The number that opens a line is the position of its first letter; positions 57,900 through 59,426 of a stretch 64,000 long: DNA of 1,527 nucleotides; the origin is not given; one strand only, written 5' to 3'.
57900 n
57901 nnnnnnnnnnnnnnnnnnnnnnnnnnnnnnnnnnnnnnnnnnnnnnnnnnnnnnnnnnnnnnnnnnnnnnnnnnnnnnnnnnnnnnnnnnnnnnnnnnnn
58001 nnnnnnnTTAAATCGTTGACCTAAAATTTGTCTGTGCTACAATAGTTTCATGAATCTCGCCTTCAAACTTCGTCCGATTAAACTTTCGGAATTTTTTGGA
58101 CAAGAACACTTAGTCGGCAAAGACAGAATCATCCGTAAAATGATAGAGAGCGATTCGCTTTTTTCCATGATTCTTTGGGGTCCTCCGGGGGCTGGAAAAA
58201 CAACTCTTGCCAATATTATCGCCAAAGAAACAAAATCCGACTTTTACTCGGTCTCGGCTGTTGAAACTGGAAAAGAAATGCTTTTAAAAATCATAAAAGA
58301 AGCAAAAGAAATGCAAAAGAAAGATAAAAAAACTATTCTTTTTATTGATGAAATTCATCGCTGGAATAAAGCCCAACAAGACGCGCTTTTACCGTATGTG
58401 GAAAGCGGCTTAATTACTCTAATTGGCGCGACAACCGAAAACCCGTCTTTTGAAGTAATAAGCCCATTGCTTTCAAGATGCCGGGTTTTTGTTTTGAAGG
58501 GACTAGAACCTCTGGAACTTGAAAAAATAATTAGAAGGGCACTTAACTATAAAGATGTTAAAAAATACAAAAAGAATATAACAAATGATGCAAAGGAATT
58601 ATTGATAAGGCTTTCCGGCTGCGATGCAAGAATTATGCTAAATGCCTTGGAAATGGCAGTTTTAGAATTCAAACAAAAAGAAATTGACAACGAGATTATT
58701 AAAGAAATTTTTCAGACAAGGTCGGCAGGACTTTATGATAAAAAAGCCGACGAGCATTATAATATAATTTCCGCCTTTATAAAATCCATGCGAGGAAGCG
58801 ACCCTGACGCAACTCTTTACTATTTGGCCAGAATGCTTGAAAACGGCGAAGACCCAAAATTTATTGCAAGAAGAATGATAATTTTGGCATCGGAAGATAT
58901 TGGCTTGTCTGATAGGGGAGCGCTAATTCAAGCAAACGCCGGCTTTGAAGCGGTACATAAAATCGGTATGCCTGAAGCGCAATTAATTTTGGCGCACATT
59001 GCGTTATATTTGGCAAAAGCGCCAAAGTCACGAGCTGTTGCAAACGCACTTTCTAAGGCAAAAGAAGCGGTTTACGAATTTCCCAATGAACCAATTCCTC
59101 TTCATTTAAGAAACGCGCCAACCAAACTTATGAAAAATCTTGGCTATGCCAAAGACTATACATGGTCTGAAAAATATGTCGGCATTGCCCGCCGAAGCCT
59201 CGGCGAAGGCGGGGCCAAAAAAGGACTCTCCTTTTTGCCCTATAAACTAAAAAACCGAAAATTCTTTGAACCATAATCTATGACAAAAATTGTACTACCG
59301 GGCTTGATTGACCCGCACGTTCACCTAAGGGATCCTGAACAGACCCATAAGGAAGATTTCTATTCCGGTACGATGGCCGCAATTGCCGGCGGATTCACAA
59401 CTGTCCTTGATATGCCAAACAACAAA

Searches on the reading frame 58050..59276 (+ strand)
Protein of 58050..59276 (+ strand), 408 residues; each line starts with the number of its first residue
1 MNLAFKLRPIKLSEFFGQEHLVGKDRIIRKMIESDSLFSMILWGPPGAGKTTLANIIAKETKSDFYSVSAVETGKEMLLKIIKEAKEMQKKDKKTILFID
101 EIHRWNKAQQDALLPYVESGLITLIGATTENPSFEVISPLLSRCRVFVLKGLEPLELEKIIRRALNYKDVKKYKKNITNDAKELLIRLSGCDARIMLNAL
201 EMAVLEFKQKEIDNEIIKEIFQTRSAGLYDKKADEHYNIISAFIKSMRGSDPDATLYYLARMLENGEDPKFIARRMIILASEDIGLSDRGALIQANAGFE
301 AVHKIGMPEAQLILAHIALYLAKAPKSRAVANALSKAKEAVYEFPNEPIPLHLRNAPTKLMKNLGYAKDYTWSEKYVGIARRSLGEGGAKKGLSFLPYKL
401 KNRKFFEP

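Call 64: search_protein_families(library=pfam, proteins=[window:58050-59276:+], max_evalue=1e-8)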
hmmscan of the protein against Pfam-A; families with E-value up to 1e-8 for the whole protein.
window:58050-59276:+ (408 aa): 4 families
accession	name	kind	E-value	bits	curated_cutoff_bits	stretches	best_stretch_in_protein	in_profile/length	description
PF12002.13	MgsA_C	-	4.6e-51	173.5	27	1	249-377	1-129/167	MgsA AAA+ ATPase C terminal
PF16193.11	AAA_assoc_2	-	5.8e-23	81.4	34.3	1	172-248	2-81/81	AAA C-terminal domain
PF00004.35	AAA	-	2.1e-18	67.5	21.2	1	40-149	1-128/131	ATPase family associated with various cellular activities (AAA)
PF05496.18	RuvB_N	-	1.3e-16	61.1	27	1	7-124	1-115/159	Holliday junction DNA helicase RuvB P-loop domain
